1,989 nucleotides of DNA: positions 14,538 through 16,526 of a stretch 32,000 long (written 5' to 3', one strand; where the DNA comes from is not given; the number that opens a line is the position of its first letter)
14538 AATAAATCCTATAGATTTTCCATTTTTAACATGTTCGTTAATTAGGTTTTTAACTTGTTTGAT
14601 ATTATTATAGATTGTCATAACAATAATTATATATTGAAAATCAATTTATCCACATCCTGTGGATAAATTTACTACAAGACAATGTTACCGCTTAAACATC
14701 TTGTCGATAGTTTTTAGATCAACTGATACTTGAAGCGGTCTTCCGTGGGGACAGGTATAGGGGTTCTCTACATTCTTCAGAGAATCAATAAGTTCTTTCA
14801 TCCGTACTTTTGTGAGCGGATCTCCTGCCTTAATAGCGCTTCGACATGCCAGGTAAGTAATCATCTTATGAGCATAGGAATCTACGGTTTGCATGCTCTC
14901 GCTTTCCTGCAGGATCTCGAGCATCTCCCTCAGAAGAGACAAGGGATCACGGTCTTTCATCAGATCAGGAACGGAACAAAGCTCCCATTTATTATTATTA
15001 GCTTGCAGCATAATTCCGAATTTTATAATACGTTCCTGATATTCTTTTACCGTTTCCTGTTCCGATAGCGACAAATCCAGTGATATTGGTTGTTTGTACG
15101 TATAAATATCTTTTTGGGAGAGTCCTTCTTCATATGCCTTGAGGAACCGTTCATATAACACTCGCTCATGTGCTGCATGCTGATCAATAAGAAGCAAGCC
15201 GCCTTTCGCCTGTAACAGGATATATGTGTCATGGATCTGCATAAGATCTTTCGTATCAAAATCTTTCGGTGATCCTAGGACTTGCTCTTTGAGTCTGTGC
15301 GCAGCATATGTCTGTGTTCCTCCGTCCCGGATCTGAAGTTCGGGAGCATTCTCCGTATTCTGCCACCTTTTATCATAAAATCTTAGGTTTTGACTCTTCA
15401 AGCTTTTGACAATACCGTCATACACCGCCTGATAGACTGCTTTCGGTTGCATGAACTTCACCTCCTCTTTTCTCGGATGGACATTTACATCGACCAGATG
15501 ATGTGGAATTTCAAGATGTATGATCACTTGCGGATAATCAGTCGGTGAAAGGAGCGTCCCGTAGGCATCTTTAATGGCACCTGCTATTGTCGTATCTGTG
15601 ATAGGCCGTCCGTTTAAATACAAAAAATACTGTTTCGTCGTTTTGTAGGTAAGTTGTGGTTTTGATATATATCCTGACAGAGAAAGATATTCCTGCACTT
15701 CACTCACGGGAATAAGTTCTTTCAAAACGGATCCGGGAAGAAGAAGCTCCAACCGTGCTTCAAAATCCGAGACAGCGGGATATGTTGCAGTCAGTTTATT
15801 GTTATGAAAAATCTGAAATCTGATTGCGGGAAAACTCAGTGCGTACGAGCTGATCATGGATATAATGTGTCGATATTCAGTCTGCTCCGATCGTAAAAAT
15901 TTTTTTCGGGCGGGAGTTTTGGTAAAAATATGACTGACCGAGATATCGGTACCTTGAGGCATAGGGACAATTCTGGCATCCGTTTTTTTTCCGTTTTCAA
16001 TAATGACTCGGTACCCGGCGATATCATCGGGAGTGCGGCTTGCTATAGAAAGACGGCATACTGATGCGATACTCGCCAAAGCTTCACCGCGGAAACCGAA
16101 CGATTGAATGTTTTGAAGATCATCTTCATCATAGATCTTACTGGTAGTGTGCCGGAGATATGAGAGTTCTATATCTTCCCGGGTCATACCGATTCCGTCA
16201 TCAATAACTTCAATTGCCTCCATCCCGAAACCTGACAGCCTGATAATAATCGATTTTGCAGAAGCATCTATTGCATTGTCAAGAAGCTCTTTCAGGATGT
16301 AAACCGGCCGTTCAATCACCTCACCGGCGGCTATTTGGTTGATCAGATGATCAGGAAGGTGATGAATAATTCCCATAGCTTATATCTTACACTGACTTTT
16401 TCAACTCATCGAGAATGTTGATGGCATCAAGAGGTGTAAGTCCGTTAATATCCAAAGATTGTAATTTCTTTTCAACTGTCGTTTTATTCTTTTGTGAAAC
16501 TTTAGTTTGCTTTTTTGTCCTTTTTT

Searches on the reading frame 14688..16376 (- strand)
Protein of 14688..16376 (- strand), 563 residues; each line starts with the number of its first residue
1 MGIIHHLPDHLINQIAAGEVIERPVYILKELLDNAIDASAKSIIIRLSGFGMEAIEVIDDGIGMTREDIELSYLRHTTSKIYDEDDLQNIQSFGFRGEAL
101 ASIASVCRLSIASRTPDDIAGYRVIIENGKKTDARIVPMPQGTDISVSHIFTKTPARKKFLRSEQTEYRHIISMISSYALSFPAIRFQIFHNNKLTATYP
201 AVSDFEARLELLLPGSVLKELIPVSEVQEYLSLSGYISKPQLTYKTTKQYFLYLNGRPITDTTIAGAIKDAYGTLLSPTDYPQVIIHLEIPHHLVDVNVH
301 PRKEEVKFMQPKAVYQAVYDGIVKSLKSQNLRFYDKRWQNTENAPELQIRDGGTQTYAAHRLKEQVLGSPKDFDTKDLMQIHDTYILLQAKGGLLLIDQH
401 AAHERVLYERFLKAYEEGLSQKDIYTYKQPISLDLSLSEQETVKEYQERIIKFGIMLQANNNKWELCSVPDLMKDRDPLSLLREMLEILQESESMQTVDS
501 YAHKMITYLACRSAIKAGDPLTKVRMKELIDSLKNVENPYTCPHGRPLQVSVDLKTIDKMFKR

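Call 87: search_protein_families(library=pfam, proteins=[window:14688-16376:-], max_evalue=0.01)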
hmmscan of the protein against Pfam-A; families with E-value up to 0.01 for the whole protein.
window:14688-16376:- (563 aa): 4 families
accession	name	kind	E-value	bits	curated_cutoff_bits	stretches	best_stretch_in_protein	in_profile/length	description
PF08676.16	MutL_C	-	4.9e-32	111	25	1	378-521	1-142/142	MutL C terminal dimerisation domain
PF01119.25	DNA_mis_repair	-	1.2e-31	109.2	26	1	216-326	8-118/119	DNA mismatch repair protein, C-terminal domain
PF13589.12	HATPase_c_3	-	2.3e-12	47.6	25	1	28-141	7-120/137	Histidine kinase-, DNA gyrase B-, and HSP90-like ATPase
PF02518.31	HATPase_c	-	4.6e-08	33.9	26.4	1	22-84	4-64/111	Histidine kinase-, DNA gyrase B-, and HSP90-like ATPase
